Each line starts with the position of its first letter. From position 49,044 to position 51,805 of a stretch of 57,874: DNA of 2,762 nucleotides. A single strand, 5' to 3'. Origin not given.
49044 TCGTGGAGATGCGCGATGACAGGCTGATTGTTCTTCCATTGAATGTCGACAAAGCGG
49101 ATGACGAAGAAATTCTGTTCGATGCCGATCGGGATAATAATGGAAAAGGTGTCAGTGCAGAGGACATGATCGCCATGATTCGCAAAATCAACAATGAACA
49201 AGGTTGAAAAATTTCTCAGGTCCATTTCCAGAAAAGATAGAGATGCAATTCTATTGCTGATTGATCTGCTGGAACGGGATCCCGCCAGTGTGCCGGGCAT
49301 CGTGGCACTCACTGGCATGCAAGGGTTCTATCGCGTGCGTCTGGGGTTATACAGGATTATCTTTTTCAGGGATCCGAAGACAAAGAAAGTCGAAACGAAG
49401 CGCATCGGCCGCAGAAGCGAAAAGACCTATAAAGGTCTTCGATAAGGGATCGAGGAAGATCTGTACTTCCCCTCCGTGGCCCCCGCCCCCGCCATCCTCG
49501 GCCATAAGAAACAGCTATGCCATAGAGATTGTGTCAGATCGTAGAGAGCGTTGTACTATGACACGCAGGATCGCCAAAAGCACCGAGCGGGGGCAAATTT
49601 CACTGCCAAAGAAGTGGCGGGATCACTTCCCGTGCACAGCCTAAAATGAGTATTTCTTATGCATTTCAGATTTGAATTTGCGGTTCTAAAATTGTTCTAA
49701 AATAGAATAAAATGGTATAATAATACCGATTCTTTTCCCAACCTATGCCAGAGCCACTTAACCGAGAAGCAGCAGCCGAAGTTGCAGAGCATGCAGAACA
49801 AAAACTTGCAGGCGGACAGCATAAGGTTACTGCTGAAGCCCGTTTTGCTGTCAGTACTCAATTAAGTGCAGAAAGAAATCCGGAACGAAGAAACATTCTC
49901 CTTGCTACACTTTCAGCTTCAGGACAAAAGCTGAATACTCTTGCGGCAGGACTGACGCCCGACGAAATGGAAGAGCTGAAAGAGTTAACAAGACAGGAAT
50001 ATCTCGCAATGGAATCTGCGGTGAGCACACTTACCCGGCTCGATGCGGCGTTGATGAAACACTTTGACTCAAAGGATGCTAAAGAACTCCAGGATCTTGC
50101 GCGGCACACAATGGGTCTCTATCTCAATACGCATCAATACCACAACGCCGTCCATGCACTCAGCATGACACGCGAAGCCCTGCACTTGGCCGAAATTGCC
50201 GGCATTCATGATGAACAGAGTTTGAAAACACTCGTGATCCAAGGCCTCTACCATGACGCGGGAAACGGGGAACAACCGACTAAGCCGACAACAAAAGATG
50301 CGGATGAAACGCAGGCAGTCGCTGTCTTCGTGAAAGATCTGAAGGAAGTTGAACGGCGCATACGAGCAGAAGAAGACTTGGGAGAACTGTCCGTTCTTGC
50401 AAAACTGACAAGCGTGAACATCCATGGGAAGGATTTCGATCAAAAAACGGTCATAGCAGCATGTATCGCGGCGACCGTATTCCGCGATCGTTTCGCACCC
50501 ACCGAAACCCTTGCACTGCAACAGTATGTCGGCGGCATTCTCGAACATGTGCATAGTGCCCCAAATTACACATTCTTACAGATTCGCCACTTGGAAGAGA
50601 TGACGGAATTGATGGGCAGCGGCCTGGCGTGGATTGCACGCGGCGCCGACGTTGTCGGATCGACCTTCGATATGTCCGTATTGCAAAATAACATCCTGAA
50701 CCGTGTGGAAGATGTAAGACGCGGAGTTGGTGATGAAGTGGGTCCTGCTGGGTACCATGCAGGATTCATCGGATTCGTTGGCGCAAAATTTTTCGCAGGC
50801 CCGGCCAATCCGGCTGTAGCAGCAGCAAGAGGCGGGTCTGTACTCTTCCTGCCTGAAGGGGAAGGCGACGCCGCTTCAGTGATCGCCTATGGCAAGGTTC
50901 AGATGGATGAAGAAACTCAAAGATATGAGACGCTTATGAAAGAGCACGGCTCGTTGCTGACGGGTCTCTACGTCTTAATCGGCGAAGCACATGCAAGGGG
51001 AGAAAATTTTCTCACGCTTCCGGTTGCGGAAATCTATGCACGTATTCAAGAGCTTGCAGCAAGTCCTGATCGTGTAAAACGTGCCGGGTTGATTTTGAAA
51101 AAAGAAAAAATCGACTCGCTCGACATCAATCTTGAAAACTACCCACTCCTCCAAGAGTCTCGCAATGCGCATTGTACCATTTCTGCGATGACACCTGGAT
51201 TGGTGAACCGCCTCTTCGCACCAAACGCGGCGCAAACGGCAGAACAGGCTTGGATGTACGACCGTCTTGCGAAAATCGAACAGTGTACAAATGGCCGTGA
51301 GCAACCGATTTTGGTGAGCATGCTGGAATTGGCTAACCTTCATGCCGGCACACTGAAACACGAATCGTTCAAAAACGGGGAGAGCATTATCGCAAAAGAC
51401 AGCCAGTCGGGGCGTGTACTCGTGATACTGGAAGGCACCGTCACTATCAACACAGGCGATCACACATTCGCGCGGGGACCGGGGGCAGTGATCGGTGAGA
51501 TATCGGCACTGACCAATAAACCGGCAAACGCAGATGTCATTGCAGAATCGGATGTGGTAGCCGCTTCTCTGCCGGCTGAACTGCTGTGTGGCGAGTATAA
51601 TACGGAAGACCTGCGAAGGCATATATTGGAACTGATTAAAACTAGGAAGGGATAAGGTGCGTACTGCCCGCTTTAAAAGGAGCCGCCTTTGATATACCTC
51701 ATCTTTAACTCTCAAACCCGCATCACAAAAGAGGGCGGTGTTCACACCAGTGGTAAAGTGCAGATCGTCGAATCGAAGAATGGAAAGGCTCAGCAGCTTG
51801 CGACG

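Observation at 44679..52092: Four decayed copies of the holB promoter and first codons each head an accessory cassette upstream of the real holB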

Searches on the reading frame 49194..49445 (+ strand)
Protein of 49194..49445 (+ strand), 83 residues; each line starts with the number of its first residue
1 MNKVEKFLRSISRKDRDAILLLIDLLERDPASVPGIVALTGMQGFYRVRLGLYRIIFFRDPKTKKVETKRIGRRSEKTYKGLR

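Call 10: search_protein_families(library=pfam, proteins=[window:49194-49445:+], max_evalue=0.01)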
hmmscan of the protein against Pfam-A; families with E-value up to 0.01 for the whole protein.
window:49194-49445:+ (83 aa): 1 family
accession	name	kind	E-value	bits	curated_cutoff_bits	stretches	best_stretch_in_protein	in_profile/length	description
PF05973.20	Gp49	-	0.0034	17.8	23.9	1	6-80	1-79/90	Phage derived protein Gp49-like (DUF891)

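Call 59: find_homologous_proteins(query=window:49194-49445:+, max_evalue=1e-8)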
Query window:49194-49445:+ (83 aa): 10 proteins with E <= 1e-8 among 11 candidates.
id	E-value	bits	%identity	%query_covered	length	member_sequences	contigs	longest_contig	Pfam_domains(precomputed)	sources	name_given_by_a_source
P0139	1.1e-45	170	100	100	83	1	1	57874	-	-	-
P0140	1.3e-40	154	90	100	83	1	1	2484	-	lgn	-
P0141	4.9e-38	146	84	100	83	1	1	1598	-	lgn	-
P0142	6.9e-38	146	85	99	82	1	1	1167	-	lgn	-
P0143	3.7e-36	140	83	99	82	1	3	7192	-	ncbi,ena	-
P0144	2.0e-30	122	74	99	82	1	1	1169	-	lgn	-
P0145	4.8e-30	121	72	99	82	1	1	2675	-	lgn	-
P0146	1.2e-29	119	72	99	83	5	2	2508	-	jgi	jgi:mRNA-degrading endonuclease RelE of RelBE toxin-antitoxin system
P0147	1.8e-25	106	65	99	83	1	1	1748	-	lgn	-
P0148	4.6e-24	102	59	99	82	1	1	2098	PF05016.22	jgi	jgi:mRNA interferase RelE/StbE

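Call 60: find_encoding_contigs(protein=P0140, flank=10000, max_places=2)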
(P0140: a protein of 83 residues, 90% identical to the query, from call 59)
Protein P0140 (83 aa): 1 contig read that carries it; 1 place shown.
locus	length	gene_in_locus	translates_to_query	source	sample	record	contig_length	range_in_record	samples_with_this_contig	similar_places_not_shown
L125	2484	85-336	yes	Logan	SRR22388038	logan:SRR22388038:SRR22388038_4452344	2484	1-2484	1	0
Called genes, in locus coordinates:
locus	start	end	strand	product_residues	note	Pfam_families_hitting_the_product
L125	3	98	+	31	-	?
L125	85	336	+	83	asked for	-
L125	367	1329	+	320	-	PF13177:DNA_pol3_delta2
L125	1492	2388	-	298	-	PF02661:Fic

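Call 61: find_encoding_contigs(protein=P0143, flank=10000, max_places=3)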
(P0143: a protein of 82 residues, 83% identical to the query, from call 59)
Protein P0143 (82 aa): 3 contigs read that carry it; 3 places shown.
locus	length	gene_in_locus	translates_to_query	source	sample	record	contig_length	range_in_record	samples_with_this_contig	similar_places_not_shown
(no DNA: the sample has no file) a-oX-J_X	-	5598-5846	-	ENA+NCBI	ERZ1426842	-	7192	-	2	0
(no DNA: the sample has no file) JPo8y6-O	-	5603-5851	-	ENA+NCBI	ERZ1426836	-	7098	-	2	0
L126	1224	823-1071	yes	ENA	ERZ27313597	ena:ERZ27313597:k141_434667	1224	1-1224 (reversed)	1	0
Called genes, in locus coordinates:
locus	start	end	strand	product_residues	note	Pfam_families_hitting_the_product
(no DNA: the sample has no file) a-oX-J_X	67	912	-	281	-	PF00535:Glycos_transf_2, PF13641:Glyco_tranf_2_3 (weak)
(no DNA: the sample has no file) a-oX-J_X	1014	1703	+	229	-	PF00814:TsaD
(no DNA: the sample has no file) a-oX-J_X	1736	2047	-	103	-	PF01909:NTP_transf_2, PF18765:Polbeta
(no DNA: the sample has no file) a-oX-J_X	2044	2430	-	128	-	PF05168:HEPN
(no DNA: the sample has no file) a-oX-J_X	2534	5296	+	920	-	PF07517:SecA_DEAD, PF00270:DEAD (weak), PF01043:SecA_PP_bind, PF21090:P-loop_SecA, PF07516:SecA_SW, PF02810:SEC-C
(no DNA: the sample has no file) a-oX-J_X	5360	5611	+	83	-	PF04014:MazE_antitoxin (weak)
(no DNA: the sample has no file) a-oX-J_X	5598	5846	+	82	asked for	-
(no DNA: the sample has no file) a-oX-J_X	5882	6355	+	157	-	PF00395:SLH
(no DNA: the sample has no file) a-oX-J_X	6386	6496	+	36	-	-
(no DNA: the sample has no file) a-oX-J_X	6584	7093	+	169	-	-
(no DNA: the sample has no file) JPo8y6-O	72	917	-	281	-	PF00535:Glycos_transf_2, PF13641:Glyco_tranf_2_3 (weak)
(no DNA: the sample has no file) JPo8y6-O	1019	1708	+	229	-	PF00814:TsaD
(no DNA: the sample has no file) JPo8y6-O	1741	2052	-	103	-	PF01909:NTP_transf_2, PF18765:Polbeta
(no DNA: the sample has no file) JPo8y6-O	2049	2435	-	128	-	PF05168:HEPN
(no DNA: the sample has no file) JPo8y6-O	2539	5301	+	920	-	PF07517:SecA_DEAD, PF00270:DEAD (weak), PF01043:SecA_PP_bind, PF21090:P-loop_SecA, PF07516:SecA_SW, PF02810:SEC-C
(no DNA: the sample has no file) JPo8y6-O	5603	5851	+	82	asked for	-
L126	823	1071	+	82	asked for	-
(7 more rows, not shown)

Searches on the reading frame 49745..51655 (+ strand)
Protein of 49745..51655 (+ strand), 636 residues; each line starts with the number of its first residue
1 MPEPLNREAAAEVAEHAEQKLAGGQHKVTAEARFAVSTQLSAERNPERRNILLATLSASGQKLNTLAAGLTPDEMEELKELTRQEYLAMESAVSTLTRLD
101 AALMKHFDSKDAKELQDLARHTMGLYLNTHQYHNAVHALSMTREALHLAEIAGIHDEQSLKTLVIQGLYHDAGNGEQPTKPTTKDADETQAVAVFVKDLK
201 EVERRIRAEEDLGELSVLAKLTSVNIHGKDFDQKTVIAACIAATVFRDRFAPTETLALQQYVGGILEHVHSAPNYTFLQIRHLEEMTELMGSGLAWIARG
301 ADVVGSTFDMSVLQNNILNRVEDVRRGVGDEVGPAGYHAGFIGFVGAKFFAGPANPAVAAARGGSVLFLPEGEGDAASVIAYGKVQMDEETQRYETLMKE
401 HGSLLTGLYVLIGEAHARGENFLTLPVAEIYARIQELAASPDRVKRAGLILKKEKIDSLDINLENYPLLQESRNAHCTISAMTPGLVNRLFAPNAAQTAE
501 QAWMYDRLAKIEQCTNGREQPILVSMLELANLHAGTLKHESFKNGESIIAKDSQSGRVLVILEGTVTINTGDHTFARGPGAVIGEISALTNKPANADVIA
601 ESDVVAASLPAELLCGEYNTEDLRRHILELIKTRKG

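Call 10: search_protein_families(library=pfam, proteins=[window:49745-51655:+], max_evalue=0.01)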
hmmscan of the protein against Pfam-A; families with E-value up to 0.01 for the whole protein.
window:49745-51655:+ (636 aa): 1 family
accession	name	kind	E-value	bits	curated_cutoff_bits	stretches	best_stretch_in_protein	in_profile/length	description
PF00027.35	cNMP_binding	-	1.3e-11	44.8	27.5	1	540-612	2-80/89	Cyclic nucleotide-binding domain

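Call 42: find_homologous_proteins(query=window:49745-51655:+, max_evalue=1e-10)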
Query window:49745-51655:+ (636 aa): 18 proteins with E <= 1e-10 among 8000 candidates.
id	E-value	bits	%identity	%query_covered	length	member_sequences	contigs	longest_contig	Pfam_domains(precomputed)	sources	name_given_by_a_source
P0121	0.0e+0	1398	100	100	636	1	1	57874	PF00027.36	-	-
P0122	9.6e-209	713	57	96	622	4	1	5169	PF00027.36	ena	-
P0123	7.9e-206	703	57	96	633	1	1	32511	PF00027.36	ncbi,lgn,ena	-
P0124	9.7e-206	703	57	91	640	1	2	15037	PF00027.36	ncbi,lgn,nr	ncbi:cyclic nucleotide-binding domain-containing protein [Candidatus Peregrinibacteria bacterium]|nr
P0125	1.5e-205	702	54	96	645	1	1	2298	PF00027.36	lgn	-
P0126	3.2e-199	681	53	100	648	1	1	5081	PF00027.36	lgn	-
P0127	4.4e-189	648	53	90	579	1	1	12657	PF00027.36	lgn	-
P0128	4.8e-186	638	53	96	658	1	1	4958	PF00027.36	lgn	-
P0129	2.6e-185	635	53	90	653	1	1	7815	PF00027.36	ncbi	-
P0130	4.0e-183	628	53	95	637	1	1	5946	PF00027.36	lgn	-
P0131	1.3e-178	613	53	91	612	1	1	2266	PF00027.36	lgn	-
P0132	2.4e-176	606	50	95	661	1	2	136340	PF00027.36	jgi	jgi:hypothetical protein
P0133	2.5e-114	401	44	71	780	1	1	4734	PF00027.36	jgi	jgi:hypothetical protein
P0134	3.3e-114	401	42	70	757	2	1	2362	PF00027.36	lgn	-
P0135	2.4e-113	398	41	70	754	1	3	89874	PF00027.36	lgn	-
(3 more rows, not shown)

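Call 43: find_encoding_contigs(protein=P0123, flank=8000, max_places=2)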
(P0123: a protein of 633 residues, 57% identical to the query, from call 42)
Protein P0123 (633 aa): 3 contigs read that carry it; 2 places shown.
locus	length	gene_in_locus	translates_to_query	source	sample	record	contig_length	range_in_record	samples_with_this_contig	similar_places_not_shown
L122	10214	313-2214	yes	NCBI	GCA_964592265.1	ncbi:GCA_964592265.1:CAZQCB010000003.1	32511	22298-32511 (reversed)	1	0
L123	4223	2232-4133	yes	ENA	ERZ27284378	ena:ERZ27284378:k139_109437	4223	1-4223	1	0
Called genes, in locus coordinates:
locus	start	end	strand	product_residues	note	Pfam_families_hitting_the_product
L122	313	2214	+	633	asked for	PF00027:cNMP_binding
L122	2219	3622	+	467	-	PF13367:PrsW-protease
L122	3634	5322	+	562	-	PF00595:PDZ, PF13180:PDZ_2, PF17820:PDZ_6, PF03572:Peptidase_S41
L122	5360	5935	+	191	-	PF02545:Maf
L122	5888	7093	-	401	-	PF00926:DHBP_synthase, PF00925:GTP_cyclohydro2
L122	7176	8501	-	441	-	PF00395:SLH (weak)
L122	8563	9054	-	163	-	PF00885:DMRL_synthase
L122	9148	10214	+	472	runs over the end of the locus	PF00395:SLH, PF03160:Calx-beta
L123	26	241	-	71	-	PF07927:HicA_toxin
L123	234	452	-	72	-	PF24113:DUF7387 (weak)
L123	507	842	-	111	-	-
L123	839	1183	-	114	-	PF18924:DUF5674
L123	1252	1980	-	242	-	PF00300:His_Phos_1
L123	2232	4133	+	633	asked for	PF00027:cNMP_binding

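Call 44: find_encoding_contigs(protein=P0132, flank=8000, max_places=2)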
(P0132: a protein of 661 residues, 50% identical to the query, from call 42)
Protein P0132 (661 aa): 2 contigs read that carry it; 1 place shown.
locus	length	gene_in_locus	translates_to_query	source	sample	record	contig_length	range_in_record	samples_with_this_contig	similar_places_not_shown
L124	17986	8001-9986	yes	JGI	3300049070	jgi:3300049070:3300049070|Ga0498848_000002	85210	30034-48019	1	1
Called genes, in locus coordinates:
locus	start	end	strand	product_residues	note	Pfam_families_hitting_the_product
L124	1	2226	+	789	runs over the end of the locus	PF01751:Toprim, PF01131:Topoisom_bac, PF13368:Toprim_C_rpt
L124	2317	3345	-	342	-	PF00395:SLH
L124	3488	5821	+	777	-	-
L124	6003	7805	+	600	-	-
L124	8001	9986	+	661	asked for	PF00027:cNMP_binding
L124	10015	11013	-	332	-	PF13354:Beta-lactamase2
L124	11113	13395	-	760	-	-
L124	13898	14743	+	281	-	PF01551:Peptidase_M23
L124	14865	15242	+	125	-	PF05635:23S_rRNA_IVP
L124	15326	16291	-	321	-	PF00520:Ion_trans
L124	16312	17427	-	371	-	PF01966:HD, PF13286:HD_assoc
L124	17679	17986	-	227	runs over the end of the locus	PF02578:Cu-oxidase_4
